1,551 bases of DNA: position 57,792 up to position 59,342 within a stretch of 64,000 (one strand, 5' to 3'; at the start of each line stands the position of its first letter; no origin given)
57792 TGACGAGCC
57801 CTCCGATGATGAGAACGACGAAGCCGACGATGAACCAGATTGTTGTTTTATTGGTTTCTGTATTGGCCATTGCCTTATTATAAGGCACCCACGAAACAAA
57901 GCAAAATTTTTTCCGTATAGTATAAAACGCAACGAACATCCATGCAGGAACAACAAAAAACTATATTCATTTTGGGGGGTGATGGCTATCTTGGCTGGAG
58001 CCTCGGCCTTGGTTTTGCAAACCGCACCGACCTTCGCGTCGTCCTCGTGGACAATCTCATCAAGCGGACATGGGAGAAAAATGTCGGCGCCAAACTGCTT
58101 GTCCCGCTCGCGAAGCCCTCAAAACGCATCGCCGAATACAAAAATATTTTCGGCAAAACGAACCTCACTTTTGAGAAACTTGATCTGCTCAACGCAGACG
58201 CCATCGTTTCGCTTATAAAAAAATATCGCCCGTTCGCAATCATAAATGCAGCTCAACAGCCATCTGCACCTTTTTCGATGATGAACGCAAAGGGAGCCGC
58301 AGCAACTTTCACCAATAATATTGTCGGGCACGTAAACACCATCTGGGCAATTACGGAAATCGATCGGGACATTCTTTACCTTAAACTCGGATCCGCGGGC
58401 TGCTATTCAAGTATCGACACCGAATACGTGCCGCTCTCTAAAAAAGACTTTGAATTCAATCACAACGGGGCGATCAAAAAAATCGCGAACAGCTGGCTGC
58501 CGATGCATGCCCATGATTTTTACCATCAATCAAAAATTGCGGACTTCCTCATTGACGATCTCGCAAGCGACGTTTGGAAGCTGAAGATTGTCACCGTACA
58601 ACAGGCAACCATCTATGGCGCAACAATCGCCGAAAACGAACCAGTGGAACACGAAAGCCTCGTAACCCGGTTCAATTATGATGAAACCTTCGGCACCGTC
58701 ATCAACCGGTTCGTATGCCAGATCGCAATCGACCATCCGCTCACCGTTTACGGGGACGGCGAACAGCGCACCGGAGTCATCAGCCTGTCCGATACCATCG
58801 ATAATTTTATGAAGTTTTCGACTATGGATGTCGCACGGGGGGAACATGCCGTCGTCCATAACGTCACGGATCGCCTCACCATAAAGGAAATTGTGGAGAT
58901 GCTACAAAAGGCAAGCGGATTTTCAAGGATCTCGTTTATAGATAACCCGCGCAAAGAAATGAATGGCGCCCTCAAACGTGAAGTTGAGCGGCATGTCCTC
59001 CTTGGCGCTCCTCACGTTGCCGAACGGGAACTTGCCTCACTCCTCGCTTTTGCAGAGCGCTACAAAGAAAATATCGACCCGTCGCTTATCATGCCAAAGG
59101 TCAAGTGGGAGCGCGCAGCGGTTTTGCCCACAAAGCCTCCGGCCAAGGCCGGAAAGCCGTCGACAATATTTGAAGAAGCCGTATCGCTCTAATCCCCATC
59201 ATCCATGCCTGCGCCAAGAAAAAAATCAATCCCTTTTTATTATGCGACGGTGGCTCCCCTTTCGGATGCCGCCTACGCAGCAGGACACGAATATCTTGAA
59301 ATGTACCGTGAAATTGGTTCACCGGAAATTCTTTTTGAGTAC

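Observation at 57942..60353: SQD1/SqdB-like UDP-sulfoquinovose synthase with a class-V PLP enzyme, far from any SqdX-type partner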

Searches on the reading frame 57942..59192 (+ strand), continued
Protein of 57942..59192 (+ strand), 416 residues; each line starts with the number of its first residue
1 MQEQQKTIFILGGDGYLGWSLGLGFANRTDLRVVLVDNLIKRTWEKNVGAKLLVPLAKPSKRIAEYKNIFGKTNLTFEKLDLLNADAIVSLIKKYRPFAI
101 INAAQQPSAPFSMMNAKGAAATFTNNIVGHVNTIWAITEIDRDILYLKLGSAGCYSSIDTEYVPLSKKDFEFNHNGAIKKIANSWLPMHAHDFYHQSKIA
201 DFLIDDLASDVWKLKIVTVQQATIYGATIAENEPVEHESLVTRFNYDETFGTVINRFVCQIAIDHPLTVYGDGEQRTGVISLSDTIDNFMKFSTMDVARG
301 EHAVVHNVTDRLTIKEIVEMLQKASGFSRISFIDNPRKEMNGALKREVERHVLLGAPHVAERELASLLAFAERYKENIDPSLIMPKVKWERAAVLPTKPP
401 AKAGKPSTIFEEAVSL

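Call 83: find_encoding_contigs(protein=P0006, flank=6000, max_places=1)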
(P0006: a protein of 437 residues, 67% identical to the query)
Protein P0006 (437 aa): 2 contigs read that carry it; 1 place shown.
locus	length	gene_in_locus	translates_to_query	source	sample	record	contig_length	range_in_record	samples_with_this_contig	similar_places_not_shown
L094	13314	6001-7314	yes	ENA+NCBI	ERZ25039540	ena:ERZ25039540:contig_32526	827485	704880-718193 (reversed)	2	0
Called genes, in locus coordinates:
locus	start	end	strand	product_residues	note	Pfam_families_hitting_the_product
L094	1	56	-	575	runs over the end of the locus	PF03485:Arg_tRNA_synt_N, PF00750:tRNA-synt_1d, PF05746:DALR_1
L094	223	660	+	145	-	PF01668:SmpB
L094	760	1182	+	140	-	-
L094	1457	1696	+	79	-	-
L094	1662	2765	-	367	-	PF00817:IMS, PF11798:IMS_HHH (faint), PF11799:IMS_C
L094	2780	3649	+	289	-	PF02673:BacA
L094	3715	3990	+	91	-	-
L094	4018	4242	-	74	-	-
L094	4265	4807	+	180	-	-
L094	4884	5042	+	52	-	-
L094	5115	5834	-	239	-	PF13462:Thioredoxin_4, PF01323:DSBA (faint)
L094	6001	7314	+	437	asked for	PF01370:Epimerase, PF16363:GDP_Man_Dehyd (weak)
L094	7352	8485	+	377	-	PF00155:Aminotran_1_2, PF00266:Aminotran_5, PF01041:DegT_DnrJ_EryC1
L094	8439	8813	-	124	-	PF00072:Response_reg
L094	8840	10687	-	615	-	PF00672:HAMP, PF00512:HisKA, PF02518:HATPase_c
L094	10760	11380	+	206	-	PF01966:HD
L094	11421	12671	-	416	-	PF07963:N_methyl, PF13385:Laminin_G_3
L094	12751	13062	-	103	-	-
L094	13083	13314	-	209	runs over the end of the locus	PF01510:Amidase_2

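Call 84: find_encoding_contigs(protein=P0044, flank=6000, max_places=1)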
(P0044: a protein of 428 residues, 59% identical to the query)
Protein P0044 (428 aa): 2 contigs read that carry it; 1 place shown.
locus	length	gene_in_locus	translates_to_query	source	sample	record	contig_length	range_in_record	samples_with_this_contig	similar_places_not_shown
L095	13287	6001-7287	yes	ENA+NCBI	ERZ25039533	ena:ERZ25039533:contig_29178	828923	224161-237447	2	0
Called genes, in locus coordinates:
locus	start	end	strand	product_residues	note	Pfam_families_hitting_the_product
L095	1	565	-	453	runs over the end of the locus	PF00005:ABC_tran (faint), PF01926:MMR_HSR1, PF02421:FeoB_N, PF04548:AIG1 (weak), PF00009:GTP_EFTU (weak), PF01926:MMR_HSR1, PF02421:FeoB_N, PF14714:KH_dom-like, +5 more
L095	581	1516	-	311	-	PF00768:Peptidase_S11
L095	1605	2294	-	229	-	PF01479:S4 (weak), PF00849:PseudoU_synth_2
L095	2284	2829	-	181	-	PF04079:SMC_ScpB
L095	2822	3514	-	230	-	PF02616:SMC_ScpA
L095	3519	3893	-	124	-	PF00072:Response_reg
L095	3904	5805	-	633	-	PF00989:PAS, PF08448:PAS_4 (weak), PF13426:PAS_9, PF00512:HisKA, PF02518:HATPase_c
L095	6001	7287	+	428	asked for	PF01370:Epimerase, PF16363:GDP_Man_Dehyd (weak)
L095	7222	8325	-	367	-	PF00155:Aminotran_1_2 (weak), PF00266:Aminotran_5, PF01041:DegT_DnrJ_EryC1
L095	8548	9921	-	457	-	PF00171:Aldedh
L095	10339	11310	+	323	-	PF01548:DEDD_Tnp_IS110, PF02371:Transposase_20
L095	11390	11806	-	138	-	-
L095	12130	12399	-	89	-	PF12441:CopG_antitoxin (weak)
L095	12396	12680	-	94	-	-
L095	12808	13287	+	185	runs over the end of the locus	-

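Call 85: find_encoding_contigs(protein=P0091, flank=6000, max_places=1)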
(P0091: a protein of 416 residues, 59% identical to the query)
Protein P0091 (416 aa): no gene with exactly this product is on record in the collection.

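Call 86: find_encoding_contigs(protein=P0102, flank=6000, max_places=1)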
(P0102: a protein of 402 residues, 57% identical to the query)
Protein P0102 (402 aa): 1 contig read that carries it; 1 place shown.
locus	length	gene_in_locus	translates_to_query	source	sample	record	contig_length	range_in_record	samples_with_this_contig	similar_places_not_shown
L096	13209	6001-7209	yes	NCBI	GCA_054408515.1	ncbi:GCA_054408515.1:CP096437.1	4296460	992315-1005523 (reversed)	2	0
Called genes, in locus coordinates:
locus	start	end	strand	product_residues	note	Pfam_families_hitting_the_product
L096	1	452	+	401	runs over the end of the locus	-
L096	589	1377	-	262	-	PF00378:ECH_1, PF16113:ECH_2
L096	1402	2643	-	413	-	PF00970:FAD_binding_6 (weak), PF00175:NAD_binding_1, PF00111:Fer2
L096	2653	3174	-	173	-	PF01883:FeS_assembly_P, PF23451:Zn_ribbon_PaaD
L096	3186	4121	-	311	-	PF05138:PaaA_PaaC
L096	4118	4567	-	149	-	PF06243:PaaB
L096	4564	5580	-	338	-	PF05138:PaaA_PaaC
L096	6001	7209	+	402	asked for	PF01370:Epimerase, PF16363:GDP_Man_Dehyd (weak)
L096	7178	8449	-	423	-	PF00266:Aminotran_5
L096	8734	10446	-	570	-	PF02811:PHP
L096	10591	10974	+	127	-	PF25056:DUF7793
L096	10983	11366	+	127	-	PF25056:DUF7793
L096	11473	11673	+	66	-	PF11387:DUF2795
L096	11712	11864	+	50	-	-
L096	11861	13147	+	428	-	PF00069:Pkinase, PF01636:APH (weak), PF07714:PK_Tyr_Ser-Thr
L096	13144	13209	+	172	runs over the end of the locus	PF06892:Phage_CP76 (weak)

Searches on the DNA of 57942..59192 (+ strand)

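Call 49: search_rna_families(sources=[L001, L003, L004, L006, L007, L008, L009], threshold=gathering)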
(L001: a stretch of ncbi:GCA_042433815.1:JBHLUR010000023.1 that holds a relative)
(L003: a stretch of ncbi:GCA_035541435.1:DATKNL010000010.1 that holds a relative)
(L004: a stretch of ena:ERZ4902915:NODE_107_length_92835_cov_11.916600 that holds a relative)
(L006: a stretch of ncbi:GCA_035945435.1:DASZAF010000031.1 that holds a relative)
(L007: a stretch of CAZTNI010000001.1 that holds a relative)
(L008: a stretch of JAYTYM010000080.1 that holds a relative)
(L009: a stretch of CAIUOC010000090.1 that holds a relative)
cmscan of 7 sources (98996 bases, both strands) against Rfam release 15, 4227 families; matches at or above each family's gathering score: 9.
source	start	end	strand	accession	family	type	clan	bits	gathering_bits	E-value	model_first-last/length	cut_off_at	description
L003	13049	13359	+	RF00023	tmRNA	Gene;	CL00001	115.8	47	2.4e-44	1-374/374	no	transfer-messenger RNA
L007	4895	4969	+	RF00005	tRNA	Gene; tRNA;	CL00001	69.4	29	6.9e-13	1-71/71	no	tRNA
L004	2786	2857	+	RF00005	tRNA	Gene; tRNA;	CL00001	67.8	29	1.9e-12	1-71/71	no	tRNA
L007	3537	3609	-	RF00005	tRNA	Gene; tRNA;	CL00001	67.8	29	2e-12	1-71/71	no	tRNA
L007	2795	2867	-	RF00005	tRNA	Gene; tRNA;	CL00001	67.3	29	2.7e-12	1-71/71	no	tRNA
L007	9218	9289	-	RF00005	tRNA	Gene; tRNA;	CL00001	65.2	29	1e-11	1-71/71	no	tRNA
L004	2880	2955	+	RF00005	tRNA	Gene; tRNA;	CL00001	63.3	29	3.4e-11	1-71/71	no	tRNA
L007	8351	8424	-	RF00005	tRNA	Gene; tRNA;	CL00001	63.1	29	3.8e-11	1-71/71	no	tRNA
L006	13253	13323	-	RF00005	tRNA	Gene; tRNA;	CL00001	62.2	29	7e-11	1-71/71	no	tRNA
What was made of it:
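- Tried and rejected: (7) The Rfam scan of 7 clade loci for sulfur-responsive riboswitches found only tRNA and tmRNA (call 49).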
